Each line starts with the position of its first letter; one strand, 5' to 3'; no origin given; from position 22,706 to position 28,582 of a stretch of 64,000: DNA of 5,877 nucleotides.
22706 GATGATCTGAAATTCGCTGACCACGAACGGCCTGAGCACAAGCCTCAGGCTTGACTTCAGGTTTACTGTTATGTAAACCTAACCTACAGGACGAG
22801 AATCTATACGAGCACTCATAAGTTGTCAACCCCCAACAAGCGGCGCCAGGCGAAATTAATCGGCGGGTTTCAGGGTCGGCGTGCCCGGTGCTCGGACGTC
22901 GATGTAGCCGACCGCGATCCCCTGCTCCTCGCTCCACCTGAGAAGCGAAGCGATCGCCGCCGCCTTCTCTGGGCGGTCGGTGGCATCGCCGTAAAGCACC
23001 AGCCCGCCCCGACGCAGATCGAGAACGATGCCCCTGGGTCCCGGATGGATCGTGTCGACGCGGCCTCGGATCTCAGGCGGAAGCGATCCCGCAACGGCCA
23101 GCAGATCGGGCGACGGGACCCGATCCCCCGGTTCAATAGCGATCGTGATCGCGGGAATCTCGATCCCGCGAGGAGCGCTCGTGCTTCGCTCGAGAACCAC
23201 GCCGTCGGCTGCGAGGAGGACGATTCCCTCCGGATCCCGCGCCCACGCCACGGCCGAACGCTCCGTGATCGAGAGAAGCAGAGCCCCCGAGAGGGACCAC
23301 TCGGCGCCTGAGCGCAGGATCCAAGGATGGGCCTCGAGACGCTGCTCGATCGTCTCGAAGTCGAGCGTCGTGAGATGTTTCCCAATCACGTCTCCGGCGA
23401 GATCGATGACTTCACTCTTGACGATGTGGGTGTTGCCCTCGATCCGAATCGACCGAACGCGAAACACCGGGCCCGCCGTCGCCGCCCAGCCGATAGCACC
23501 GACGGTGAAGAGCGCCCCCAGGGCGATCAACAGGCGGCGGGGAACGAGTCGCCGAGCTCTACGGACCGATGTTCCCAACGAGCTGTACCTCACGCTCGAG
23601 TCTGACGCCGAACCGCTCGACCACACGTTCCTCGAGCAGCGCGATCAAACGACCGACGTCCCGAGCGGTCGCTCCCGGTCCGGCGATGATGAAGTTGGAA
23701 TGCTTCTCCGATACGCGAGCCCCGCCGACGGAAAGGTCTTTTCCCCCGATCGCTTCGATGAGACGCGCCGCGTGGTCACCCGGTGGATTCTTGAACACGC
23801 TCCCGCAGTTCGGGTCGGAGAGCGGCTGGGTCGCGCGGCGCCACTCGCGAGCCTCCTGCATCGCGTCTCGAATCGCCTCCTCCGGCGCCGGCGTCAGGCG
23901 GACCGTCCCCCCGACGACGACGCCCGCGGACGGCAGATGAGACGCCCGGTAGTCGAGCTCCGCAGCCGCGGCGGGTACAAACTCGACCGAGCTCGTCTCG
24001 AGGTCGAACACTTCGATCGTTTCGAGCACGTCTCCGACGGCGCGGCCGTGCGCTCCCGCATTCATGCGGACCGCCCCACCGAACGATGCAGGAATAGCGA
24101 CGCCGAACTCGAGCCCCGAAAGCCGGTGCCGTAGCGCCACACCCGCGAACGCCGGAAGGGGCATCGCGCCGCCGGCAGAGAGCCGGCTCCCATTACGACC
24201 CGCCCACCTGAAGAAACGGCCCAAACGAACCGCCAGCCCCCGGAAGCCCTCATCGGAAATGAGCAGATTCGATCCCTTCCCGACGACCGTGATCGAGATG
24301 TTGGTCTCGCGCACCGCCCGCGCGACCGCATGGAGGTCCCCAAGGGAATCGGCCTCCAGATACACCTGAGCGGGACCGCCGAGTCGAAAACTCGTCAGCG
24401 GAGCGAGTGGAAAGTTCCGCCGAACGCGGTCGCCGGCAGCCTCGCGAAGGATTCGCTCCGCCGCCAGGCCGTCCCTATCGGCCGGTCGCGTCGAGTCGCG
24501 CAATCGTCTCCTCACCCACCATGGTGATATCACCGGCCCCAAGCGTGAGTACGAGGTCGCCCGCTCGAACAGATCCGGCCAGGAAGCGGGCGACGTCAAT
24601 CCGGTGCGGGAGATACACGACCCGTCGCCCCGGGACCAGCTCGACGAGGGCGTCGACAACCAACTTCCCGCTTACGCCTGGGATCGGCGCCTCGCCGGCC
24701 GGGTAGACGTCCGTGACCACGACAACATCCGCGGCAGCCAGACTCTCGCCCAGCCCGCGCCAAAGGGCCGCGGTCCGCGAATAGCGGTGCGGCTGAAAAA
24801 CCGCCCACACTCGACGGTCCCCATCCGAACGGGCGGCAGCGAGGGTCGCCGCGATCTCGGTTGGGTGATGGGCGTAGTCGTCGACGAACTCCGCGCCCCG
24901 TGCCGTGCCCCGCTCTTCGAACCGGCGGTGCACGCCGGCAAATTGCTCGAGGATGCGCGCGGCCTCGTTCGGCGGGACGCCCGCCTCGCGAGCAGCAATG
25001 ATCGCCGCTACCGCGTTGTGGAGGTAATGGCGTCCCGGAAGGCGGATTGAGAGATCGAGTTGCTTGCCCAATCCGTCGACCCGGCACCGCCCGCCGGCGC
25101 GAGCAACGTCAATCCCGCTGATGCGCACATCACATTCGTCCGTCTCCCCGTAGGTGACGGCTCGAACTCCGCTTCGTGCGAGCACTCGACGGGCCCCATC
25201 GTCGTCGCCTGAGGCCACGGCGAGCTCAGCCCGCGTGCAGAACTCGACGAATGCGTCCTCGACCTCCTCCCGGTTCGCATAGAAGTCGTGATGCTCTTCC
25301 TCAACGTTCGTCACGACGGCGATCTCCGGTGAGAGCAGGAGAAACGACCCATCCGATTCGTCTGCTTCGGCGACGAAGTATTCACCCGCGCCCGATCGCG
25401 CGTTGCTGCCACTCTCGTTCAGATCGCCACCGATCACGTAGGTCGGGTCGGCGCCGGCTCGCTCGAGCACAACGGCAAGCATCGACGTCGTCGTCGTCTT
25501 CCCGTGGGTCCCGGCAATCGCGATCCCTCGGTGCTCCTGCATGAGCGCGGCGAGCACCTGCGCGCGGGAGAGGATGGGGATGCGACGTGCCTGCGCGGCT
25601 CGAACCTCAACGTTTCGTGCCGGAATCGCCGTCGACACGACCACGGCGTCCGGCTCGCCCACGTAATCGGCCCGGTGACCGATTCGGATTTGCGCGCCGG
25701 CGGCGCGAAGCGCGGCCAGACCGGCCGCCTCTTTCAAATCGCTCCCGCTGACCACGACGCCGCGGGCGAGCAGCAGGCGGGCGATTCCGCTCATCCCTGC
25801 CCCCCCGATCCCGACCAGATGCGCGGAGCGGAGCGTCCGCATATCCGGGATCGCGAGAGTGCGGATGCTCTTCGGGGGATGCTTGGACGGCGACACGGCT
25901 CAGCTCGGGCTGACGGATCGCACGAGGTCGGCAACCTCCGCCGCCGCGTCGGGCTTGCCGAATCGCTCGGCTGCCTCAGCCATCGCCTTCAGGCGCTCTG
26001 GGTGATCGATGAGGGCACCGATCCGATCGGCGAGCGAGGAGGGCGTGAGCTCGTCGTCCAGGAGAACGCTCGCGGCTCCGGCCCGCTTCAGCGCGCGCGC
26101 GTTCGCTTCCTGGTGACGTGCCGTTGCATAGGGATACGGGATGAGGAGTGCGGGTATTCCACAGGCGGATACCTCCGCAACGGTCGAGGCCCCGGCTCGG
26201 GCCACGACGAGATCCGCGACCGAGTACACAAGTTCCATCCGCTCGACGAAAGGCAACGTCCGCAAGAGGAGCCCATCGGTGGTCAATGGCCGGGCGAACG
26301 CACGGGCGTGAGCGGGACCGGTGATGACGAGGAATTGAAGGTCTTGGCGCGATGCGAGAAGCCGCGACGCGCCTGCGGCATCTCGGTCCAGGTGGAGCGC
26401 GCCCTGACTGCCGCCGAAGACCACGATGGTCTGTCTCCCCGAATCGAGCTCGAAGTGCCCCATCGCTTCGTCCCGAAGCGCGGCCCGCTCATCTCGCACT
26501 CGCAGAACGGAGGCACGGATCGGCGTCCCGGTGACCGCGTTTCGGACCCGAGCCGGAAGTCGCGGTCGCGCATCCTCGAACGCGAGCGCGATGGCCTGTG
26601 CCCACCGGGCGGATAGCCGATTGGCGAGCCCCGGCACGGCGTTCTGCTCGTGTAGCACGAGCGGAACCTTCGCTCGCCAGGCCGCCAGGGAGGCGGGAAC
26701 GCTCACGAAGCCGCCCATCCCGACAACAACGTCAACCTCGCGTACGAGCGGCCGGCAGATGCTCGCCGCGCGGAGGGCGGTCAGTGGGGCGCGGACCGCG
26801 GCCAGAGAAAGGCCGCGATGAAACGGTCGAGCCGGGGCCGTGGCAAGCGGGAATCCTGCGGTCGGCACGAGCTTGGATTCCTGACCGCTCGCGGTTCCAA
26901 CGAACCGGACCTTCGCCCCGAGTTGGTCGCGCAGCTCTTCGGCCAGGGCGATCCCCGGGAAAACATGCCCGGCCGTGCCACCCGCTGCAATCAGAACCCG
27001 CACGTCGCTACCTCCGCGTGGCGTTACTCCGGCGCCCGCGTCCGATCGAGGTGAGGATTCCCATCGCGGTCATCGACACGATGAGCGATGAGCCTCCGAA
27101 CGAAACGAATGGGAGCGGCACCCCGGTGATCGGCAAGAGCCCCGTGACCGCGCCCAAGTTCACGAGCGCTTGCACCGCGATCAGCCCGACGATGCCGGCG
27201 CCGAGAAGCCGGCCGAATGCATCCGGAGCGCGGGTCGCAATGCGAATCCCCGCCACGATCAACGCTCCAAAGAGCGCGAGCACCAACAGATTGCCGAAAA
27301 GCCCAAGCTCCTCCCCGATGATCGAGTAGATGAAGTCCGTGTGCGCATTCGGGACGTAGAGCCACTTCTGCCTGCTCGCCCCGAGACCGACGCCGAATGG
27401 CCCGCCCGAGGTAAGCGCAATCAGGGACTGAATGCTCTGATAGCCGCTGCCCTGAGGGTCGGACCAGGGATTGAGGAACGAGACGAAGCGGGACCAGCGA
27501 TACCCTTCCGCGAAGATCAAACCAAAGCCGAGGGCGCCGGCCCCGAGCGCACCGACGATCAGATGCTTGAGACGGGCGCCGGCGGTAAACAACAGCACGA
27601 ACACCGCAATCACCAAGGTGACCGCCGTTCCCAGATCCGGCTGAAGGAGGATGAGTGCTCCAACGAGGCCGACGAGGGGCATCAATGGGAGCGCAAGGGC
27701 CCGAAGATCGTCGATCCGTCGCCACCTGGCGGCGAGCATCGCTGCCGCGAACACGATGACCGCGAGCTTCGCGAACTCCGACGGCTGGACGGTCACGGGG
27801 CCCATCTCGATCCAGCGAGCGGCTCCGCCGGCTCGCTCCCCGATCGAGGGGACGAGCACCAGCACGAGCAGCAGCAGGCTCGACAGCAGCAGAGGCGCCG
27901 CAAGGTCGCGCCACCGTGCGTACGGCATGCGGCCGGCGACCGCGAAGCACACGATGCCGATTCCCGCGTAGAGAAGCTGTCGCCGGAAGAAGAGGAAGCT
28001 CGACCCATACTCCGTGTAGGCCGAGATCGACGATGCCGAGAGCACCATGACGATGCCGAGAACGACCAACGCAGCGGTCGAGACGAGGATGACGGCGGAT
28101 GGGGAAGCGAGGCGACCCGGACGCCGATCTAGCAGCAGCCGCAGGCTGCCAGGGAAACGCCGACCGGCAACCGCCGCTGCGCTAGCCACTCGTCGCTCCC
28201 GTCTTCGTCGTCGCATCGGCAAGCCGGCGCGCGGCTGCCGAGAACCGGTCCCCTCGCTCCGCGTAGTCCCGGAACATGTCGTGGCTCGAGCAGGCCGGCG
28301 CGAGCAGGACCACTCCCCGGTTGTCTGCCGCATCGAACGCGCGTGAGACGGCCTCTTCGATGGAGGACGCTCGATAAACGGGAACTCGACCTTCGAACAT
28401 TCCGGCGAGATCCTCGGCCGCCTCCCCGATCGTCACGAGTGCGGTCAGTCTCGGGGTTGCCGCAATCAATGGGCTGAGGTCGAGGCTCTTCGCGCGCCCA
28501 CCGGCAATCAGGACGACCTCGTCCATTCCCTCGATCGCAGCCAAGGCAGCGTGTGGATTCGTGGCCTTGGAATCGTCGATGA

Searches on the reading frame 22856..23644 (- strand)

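Call 54: search_protein_families(library=pfam, proteins=[window:22856-23644:-], max_evalue=0.00001)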
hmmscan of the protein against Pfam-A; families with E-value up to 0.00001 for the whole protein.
window:22856-23644:- (262 aa): 2 families
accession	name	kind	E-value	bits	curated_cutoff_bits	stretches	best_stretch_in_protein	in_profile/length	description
PF08478.15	POTRA_1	-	2.3e-08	34.7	23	1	61-129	1-69/69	POTRA domain, FtsQ-type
PF03799.20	FtsQ_DivIB_C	-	9.2e-06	26.9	21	0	134-251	3-114/114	Cell division protein FtsQ/DivIB, C-terminal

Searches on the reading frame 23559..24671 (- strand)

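Call 54: search_protein_families(library=pfam, proteins=[window:23559-24671:-], max_evalue=0.00001)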
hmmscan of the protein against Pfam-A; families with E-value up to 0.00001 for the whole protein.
window:23559-24671:- (370 aa): 2 families
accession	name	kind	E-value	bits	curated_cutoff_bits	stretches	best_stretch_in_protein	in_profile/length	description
PF02873.21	MurB_C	-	5.3e-32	110.4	27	1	267-365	2-99/99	UDP-N-acetylenolpyruvoylglucosamine reductase, C-terminal domain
PF01565.28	FAD_binding_4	-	2.3e-13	50.5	26.4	1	102-223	2-130/139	FAD binding domain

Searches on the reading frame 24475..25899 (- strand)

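Call 54: search_protein_families(library=pfam, proteins=[window:24475-25899:-], max_evalue=0.00001)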
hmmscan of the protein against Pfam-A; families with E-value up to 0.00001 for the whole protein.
window:24475-25899:- (474 aa): 3 families
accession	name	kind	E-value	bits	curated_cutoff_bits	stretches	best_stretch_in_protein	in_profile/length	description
PF08245.18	Mur_ligase_M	-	1.5e-26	94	24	1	128-303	1-200/200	Mur ligase middle domain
PF01225.30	Mur_ligase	-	6.9e-24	84.5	21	1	27-123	3-94/95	Mur ligase family, catalytic domain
PF02875.26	Mur_ligase_C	-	1.6e-22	81.1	28.4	1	325-456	1-127/127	Mur ligase, glutamate ligase domain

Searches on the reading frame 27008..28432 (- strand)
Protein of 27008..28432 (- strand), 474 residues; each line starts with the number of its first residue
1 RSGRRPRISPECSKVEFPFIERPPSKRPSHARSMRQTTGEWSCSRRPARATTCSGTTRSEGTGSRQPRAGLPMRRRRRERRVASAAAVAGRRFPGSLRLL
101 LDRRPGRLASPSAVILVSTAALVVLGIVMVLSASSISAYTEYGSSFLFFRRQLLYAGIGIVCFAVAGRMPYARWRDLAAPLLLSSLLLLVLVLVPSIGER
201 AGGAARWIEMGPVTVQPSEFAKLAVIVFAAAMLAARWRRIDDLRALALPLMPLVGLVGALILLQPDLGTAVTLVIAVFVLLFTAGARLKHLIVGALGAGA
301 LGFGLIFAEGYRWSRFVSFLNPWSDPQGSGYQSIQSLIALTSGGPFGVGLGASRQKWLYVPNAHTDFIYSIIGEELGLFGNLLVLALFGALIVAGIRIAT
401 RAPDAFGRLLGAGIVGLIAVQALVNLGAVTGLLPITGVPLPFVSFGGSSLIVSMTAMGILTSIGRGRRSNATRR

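Call 54: search_protein_families(library=pfam, proteins=[window:27008-28432:-], max_evalue=0.00001)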
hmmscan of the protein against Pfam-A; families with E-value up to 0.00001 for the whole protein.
window:27008-28432:- (474 aa): 1 family
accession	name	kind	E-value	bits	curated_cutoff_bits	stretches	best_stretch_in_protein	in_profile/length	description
PF01098.24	FTSW_RODA_SPOVE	-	1.5e-110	370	26.4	1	117-466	6-353/356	Cell cycle protein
